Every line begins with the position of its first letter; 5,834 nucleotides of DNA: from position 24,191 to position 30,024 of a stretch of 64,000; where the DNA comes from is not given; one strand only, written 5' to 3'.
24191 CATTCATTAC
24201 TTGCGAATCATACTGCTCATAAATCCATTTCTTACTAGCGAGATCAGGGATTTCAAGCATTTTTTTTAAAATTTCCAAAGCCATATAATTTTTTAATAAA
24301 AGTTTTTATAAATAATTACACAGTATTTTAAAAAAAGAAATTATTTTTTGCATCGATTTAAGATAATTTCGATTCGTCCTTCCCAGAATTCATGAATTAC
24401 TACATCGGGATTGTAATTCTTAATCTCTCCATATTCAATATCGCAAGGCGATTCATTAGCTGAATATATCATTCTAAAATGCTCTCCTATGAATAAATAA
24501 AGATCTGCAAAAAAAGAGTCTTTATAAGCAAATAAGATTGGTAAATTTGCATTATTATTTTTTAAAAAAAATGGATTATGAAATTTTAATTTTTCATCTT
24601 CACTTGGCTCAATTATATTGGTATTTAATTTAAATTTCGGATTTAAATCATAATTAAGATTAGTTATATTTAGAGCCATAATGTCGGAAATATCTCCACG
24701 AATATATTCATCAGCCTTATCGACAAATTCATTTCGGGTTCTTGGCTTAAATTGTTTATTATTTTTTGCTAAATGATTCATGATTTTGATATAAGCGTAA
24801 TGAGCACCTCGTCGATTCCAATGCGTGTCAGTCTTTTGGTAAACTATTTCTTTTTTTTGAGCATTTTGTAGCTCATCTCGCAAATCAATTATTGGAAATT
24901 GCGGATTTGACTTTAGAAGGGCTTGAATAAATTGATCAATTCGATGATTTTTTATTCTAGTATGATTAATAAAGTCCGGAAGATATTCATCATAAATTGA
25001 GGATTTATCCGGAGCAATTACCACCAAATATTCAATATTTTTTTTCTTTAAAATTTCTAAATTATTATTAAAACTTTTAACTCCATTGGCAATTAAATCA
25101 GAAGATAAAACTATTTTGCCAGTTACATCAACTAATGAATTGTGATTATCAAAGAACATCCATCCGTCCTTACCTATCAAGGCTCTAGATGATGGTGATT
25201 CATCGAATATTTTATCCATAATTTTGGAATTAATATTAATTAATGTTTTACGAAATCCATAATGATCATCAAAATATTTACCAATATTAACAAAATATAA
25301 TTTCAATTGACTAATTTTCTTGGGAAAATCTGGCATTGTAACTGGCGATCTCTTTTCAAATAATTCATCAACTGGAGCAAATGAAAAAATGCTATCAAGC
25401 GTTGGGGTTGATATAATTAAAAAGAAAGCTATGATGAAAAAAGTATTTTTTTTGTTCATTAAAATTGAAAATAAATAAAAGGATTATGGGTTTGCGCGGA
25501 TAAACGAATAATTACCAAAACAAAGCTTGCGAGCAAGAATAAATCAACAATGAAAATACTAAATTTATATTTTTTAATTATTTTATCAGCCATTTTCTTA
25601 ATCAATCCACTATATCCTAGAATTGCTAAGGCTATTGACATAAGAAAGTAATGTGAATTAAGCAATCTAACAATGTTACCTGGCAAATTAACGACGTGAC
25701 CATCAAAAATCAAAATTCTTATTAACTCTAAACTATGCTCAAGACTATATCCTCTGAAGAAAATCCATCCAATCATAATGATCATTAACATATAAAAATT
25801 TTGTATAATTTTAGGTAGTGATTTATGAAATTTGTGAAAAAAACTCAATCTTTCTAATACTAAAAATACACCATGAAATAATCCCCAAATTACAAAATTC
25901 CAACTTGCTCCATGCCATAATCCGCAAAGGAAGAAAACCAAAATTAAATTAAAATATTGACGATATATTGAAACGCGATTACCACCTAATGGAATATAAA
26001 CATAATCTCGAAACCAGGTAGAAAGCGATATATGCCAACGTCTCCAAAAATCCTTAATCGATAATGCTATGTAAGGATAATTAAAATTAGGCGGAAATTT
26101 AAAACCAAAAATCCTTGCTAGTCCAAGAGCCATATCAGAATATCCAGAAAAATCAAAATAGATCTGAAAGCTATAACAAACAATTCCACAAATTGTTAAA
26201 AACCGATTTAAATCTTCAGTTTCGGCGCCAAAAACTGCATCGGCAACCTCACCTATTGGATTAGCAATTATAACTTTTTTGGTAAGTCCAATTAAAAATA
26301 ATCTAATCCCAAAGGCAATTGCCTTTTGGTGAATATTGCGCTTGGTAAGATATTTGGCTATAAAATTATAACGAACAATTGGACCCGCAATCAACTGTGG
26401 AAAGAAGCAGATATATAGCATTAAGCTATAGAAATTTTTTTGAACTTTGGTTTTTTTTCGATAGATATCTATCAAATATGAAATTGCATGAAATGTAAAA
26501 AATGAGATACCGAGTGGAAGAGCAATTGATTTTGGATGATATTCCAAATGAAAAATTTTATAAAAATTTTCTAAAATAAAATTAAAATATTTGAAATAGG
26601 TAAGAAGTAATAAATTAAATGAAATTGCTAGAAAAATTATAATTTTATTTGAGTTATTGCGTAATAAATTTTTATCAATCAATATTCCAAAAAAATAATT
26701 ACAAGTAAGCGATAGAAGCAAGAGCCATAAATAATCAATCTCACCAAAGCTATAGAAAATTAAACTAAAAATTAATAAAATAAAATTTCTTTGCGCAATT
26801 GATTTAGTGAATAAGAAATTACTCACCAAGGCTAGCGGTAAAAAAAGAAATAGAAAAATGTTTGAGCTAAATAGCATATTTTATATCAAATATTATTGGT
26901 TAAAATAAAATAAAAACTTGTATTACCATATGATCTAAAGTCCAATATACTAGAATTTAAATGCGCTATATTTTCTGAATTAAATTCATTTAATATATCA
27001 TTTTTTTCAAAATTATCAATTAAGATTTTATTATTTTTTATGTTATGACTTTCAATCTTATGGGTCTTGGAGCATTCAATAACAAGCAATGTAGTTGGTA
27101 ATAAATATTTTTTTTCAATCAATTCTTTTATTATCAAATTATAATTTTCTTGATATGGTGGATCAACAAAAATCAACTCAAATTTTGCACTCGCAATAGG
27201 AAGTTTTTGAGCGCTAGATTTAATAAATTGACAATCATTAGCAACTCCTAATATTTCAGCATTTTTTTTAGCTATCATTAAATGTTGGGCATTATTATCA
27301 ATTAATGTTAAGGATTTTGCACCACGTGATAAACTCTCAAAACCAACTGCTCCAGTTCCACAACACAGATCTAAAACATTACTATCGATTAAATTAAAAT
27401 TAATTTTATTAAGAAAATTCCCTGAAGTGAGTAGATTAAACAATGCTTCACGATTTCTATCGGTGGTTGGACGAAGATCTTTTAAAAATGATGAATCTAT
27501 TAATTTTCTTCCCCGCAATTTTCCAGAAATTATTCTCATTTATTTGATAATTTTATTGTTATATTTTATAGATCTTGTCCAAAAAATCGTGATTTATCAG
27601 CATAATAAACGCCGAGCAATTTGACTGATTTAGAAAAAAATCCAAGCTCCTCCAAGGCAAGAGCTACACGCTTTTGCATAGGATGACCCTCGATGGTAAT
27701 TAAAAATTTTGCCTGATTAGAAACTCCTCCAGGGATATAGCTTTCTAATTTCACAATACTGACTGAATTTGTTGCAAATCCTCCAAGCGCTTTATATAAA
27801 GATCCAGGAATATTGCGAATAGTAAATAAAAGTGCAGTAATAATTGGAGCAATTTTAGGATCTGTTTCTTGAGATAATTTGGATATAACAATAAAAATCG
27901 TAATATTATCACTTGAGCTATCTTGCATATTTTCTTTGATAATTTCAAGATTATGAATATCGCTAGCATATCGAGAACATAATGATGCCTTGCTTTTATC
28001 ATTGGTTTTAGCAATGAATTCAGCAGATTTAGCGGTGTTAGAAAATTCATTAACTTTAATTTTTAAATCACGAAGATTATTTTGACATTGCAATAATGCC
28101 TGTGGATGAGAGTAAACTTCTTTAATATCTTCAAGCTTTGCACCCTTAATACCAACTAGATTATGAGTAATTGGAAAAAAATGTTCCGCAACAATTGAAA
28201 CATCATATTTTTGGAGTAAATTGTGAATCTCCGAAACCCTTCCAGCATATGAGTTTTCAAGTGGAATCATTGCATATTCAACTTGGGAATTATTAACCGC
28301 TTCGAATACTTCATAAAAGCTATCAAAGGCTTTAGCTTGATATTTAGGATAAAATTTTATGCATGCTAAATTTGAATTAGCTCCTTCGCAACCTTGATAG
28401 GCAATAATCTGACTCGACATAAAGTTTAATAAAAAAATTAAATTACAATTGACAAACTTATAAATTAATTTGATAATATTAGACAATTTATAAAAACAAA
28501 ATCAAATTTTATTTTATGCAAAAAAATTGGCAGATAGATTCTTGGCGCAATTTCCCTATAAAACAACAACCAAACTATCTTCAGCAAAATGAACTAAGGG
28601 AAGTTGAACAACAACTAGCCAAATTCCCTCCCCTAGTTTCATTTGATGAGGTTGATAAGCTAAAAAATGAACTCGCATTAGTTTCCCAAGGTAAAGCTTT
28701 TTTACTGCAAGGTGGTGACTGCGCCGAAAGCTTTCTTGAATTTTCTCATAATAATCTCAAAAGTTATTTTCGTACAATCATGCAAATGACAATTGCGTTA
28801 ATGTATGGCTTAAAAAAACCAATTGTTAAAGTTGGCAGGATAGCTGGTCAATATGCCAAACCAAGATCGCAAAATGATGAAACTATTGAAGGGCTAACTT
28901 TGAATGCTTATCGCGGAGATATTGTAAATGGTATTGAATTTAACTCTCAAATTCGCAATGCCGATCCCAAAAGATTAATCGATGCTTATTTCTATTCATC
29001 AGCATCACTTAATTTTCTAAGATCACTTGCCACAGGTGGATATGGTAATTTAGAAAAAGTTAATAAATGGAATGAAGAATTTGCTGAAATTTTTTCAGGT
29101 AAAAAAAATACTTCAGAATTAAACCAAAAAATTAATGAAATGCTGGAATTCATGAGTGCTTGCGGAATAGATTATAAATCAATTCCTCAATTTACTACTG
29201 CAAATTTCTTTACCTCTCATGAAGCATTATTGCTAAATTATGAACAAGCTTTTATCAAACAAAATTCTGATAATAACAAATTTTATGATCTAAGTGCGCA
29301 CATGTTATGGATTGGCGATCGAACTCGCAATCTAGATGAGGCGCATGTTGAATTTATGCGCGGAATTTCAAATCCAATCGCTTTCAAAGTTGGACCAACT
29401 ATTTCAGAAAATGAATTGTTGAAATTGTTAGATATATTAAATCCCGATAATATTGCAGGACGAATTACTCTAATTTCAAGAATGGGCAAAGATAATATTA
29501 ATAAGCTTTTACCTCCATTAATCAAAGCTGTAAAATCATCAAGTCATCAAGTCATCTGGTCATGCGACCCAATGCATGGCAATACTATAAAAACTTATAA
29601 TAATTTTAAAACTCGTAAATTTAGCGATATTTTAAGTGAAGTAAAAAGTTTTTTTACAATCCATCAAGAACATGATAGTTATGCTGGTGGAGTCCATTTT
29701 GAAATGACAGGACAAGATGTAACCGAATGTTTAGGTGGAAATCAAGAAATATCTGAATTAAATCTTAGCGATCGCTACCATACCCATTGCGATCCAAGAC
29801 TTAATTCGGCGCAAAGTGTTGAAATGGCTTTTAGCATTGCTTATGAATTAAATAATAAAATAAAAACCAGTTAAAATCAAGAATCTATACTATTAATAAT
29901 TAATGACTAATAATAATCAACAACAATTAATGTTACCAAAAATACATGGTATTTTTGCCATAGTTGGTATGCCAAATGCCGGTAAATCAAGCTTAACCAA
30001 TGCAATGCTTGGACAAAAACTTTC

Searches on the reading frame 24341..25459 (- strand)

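Call 21: search_protein_families(library=pfam, proteins=[window:24341-25459:-], max_evalue=0.00001)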
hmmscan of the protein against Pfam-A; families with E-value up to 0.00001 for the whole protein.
window:24341-25459:- (372 aa): 2 families
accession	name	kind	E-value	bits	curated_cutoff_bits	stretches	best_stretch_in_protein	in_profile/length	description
PF16822.11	ALGX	-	7.6e-21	75.4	26.5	1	94-265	2-166/268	SGNH hydrolase-like domain, acetyltransferase AlgX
PF14286.12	DHHW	-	1.7e-06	28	25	0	131-238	163-267/385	DHHW protein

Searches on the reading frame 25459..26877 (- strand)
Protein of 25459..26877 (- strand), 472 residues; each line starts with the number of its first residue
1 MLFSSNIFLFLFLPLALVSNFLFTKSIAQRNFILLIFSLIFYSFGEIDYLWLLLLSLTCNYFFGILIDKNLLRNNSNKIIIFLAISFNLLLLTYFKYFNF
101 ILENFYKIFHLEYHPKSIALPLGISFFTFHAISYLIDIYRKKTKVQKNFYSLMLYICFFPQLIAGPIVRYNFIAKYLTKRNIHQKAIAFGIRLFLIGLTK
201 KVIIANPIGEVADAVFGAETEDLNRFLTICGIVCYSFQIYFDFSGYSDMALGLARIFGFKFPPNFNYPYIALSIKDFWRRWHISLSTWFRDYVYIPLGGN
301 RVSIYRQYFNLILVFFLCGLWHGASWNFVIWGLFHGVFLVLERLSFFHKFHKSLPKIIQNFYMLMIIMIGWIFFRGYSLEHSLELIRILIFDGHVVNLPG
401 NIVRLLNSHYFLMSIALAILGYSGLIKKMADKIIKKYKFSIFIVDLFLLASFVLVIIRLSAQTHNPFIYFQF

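Call 21: search_protein_families(library=pfam, proteins=[window:25459-26877:-], max_evalue=0.00001)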
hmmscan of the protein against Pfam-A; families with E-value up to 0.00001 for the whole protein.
window:25459-26877:- (472 aa): 2 families
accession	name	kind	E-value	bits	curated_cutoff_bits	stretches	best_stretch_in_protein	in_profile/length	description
PF03062.24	MBOAT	-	2e-28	100.1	27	1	40-377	5-335/337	MBOAT, membrane-bound O-acyltransferase family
PF13813.11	MBOAT_2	-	7.5e-08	33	25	1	262-324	2-66/85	Membrane bound O-acyl transferase family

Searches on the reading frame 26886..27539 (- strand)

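Call 21: search_protein_families(library=pfam, proteins=[window:26886-27539:-], max_evalue=0.00001)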
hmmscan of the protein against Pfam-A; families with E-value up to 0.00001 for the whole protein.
window:26886-27539:- (217 aa): 7 families
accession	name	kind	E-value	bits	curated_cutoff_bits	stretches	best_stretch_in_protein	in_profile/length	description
PF03602.21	Cons_hypoth95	-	6.6e-38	130.6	24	1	1-165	1-161/182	Conserved hypothetical protein 95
PF13847.12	Methyltransf_31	-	1.2e-10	41.7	27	1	53-160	5-115/145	Methyltransferase domain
PF05175.20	MTS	-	1.4e-10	41.5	23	1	43-142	24-124/170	Methyltransferase small domain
PF13649.12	Methyltransf_25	-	1.5e-10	42.1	27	1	55-125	1-70/97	Methyltransferase domain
PF01209.24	Ubie_methyltran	-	2.8e-07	30.6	20.1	1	42-125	38-122/233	ubiE/COQ5 methyltransferase family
PF09445.16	Methyltransf_15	-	2e-06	27.9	22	1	54-129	3-81/165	RNA cap guanine-N2 methyltransferase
PF01170.24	UPF0020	-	8.7e-06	26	22.3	0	77-131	79-133/197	RMKL-like, methyltransferase domain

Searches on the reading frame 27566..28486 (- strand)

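Call 21: search_protein_families(library=pfam, proteins=[window:27566-28486:-], max_evalue=0.00001)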
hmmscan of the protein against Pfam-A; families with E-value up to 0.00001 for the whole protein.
window:27566-28486:- (306 aa): 1 family
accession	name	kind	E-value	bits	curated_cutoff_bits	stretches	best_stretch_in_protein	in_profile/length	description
PF00800.23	PDT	-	2e-51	174.8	25.2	1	28-203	1-178/181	Prephenate dehydratase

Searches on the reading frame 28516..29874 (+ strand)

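Call 21: search_protein_families(library=pfam, proteins=[window:28516-29874:+], max_evalue=0.00001)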
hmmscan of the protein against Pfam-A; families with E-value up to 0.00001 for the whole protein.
window:28516-29874:+ (452 aa): 1 family
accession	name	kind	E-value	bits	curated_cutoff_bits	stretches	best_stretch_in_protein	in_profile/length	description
PF01474.22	DAHP_synth_2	-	1.5e-196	653.6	27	1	5-442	1-438/438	Class-II DAHP synthetase family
